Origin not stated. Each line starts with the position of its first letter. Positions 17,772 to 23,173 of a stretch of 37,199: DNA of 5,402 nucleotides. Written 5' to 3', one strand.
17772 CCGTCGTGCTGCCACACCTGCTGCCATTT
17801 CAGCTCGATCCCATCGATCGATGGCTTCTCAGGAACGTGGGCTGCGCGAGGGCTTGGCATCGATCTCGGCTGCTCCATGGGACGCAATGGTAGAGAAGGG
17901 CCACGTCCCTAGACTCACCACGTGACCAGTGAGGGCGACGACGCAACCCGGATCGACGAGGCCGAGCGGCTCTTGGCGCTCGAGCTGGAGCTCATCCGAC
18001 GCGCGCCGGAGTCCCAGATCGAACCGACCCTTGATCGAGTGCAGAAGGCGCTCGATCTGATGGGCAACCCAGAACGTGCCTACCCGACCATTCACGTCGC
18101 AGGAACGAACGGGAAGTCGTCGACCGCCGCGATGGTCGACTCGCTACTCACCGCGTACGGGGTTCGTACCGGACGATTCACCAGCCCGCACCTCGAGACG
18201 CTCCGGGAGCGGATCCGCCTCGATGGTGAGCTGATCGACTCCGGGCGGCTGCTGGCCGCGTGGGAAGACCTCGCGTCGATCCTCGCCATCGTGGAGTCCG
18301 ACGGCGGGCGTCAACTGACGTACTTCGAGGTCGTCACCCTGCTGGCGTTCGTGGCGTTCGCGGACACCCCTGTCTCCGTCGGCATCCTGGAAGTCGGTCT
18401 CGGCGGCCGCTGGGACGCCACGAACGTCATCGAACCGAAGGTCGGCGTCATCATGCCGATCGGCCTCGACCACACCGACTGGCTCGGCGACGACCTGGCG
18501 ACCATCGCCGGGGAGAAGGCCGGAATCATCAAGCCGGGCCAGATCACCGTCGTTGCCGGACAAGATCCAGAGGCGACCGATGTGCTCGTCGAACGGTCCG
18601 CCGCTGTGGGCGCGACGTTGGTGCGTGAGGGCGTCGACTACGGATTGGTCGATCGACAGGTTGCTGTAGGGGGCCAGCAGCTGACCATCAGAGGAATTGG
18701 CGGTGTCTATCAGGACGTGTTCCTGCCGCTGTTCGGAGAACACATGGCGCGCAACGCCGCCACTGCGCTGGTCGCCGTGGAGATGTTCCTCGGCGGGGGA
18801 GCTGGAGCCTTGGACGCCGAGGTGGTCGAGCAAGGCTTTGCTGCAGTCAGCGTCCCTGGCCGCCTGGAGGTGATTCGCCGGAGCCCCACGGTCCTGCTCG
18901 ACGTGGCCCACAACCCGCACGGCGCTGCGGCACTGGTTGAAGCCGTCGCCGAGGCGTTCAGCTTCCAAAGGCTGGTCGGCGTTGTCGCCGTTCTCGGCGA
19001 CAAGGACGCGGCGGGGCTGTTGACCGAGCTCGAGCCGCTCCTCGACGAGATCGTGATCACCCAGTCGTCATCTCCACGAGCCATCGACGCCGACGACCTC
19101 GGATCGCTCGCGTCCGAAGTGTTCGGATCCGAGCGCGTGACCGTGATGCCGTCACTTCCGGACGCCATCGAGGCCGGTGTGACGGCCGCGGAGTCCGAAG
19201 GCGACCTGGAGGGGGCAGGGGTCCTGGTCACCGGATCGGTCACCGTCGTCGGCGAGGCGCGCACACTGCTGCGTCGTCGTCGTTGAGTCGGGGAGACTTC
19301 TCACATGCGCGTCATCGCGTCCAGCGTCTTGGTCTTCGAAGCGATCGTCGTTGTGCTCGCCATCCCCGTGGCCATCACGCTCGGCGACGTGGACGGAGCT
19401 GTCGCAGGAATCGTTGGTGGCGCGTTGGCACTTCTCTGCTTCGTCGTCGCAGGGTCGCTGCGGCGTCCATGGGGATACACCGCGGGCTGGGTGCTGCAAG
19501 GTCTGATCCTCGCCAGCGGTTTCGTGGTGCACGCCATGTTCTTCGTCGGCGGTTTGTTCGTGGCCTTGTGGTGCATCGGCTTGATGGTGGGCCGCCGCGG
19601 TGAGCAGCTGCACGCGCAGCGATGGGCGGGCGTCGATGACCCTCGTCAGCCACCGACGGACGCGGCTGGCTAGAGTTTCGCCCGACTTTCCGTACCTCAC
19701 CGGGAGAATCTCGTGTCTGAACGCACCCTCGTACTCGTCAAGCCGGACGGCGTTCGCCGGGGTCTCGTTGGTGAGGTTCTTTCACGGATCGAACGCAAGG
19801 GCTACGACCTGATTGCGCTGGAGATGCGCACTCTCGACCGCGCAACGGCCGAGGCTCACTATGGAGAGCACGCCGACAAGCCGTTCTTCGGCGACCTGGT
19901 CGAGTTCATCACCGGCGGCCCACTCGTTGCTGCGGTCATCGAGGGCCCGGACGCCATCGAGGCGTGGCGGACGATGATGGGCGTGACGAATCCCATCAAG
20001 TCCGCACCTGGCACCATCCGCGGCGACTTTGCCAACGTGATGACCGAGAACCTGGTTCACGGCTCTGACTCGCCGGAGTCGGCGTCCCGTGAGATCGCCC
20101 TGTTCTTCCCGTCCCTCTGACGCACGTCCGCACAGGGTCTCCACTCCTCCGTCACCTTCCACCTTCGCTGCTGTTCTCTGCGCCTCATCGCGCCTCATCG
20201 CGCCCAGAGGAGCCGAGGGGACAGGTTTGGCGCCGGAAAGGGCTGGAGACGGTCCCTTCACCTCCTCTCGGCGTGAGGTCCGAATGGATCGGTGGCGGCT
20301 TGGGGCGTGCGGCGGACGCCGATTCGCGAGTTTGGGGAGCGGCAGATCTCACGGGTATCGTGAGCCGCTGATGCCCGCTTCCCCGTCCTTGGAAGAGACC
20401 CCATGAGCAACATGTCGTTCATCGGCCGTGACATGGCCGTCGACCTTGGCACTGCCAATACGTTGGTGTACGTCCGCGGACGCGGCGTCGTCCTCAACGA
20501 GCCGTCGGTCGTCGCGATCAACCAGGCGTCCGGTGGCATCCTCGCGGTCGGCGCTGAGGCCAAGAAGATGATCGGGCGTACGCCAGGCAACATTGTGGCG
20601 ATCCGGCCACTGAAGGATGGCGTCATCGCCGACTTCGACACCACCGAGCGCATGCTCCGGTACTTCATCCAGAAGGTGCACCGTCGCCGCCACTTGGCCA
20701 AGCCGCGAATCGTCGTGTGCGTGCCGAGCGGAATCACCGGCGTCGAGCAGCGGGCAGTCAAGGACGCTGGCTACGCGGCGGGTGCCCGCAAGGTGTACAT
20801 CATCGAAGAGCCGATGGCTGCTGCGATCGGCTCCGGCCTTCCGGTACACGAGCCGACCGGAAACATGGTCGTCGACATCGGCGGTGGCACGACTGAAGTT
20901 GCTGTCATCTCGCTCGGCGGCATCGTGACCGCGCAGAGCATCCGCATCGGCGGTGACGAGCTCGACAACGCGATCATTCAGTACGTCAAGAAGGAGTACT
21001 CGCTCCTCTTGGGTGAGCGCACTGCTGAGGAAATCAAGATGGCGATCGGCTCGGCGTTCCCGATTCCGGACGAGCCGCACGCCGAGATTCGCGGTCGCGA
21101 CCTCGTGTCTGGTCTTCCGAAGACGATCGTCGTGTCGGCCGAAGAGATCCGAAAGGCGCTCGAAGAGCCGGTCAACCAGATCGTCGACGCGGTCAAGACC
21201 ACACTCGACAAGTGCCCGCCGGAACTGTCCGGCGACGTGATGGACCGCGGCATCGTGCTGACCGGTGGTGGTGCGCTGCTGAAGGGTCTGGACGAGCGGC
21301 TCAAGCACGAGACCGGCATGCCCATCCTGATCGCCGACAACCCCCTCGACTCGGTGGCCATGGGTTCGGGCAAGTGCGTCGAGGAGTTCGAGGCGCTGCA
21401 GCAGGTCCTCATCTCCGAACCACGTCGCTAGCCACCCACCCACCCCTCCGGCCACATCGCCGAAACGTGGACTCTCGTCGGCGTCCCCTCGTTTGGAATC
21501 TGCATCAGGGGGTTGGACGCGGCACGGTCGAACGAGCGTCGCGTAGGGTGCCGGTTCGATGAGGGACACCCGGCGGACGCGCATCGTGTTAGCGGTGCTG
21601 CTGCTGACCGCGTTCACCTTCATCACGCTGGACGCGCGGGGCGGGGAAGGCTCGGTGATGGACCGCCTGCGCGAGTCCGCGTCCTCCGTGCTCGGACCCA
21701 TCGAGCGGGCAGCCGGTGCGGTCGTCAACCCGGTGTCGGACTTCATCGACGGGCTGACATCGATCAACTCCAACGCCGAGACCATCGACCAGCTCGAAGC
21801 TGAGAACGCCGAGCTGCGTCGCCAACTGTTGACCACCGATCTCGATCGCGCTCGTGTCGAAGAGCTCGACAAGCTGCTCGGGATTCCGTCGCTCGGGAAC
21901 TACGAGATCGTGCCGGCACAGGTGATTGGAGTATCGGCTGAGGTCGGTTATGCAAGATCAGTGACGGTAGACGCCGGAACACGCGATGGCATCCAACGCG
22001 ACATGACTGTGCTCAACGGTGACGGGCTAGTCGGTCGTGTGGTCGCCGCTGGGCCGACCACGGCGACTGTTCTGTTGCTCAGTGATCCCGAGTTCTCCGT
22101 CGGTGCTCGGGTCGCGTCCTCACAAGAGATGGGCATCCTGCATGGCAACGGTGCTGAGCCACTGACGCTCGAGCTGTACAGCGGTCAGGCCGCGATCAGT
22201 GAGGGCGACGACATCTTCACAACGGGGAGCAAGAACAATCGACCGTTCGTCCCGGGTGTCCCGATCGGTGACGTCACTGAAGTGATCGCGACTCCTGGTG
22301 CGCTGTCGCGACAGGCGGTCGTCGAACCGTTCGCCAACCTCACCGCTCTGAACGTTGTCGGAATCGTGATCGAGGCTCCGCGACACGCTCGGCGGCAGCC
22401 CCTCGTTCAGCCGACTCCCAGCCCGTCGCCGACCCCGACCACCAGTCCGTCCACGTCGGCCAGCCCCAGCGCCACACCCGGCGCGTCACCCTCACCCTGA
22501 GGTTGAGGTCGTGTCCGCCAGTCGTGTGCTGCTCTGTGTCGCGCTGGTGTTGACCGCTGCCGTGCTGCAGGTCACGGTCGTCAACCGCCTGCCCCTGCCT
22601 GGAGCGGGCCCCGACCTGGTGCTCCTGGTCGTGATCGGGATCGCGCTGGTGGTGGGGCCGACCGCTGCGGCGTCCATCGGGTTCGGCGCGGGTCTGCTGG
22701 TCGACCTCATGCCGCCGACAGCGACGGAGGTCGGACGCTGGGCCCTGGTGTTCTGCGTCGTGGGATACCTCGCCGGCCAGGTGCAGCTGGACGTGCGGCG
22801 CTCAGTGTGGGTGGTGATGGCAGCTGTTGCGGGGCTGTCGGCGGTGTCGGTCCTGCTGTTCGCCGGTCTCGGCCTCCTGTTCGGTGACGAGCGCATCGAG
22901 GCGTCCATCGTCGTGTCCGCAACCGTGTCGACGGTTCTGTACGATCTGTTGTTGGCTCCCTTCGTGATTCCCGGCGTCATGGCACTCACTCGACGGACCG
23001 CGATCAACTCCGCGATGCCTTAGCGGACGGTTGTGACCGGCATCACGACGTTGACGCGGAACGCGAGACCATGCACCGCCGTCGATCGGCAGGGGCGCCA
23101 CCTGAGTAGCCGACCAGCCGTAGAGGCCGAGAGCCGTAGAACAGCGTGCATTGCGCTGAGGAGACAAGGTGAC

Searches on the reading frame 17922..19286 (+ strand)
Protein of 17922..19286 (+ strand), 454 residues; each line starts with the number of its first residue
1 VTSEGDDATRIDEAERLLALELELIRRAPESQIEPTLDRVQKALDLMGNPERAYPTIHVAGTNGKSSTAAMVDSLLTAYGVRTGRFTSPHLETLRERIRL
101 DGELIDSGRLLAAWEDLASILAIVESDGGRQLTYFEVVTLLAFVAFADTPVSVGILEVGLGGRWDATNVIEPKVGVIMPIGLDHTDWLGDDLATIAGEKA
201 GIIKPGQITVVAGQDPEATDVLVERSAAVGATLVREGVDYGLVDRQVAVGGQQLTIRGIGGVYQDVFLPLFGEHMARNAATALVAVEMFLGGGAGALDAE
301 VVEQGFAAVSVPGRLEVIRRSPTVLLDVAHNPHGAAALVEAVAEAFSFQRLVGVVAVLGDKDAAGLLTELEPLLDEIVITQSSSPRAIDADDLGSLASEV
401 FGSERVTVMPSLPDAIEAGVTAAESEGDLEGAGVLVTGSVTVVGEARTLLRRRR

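Call 25: search_protein_families(library=pfam, proteins=[window:17922-19286:+], max_evalue=0.000001)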
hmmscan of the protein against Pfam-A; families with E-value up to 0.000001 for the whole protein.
window:17922-19286:+ (454 aa): 2 families
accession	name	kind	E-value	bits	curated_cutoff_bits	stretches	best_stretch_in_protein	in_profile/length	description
PF02875.26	Mur_ligase_C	-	6.1e-19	69.5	28.4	1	313-439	1-126/127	Mur ligase, glutamate ligase domain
PF08245.18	Mur_ligase_M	-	1.7e-11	44.9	24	1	59-285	1-199/200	Mur ligase middle domain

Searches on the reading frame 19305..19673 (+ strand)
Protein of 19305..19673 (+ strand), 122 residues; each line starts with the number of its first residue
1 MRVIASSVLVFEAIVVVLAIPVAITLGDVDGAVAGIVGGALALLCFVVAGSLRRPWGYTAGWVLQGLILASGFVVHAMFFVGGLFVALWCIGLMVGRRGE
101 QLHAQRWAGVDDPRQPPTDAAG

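Call 25: search_protein_families(library=pfam, proteins=[window:19305-19673:+], max_evalue=0.000001)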
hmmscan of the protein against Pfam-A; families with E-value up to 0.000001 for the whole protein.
window:19305-19673:+ (122 aa): 1 family
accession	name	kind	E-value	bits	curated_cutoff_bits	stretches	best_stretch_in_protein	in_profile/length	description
PF14017.11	DUF4233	-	7.7e-26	91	27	1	2-98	1-100/107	Protein of unknown function (DUF4233)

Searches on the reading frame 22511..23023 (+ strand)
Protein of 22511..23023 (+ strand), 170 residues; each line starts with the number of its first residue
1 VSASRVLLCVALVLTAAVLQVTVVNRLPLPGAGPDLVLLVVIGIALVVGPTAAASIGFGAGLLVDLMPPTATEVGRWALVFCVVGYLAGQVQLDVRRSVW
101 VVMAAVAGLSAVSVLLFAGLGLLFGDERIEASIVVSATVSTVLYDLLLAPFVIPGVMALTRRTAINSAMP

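Call 26: search_protein_families(library=pfam, proteins=[window:22511-23023:+], max_evalue=0.000001)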
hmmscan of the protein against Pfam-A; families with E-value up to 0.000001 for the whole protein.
window:22511-23023:+ (170 aa): 1 family
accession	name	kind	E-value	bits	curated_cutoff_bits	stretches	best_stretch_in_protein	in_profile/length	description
PF04093.17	MreD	-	9.2e-08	32.8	24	1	5-161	6-156/158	rod shape-determining protein MreD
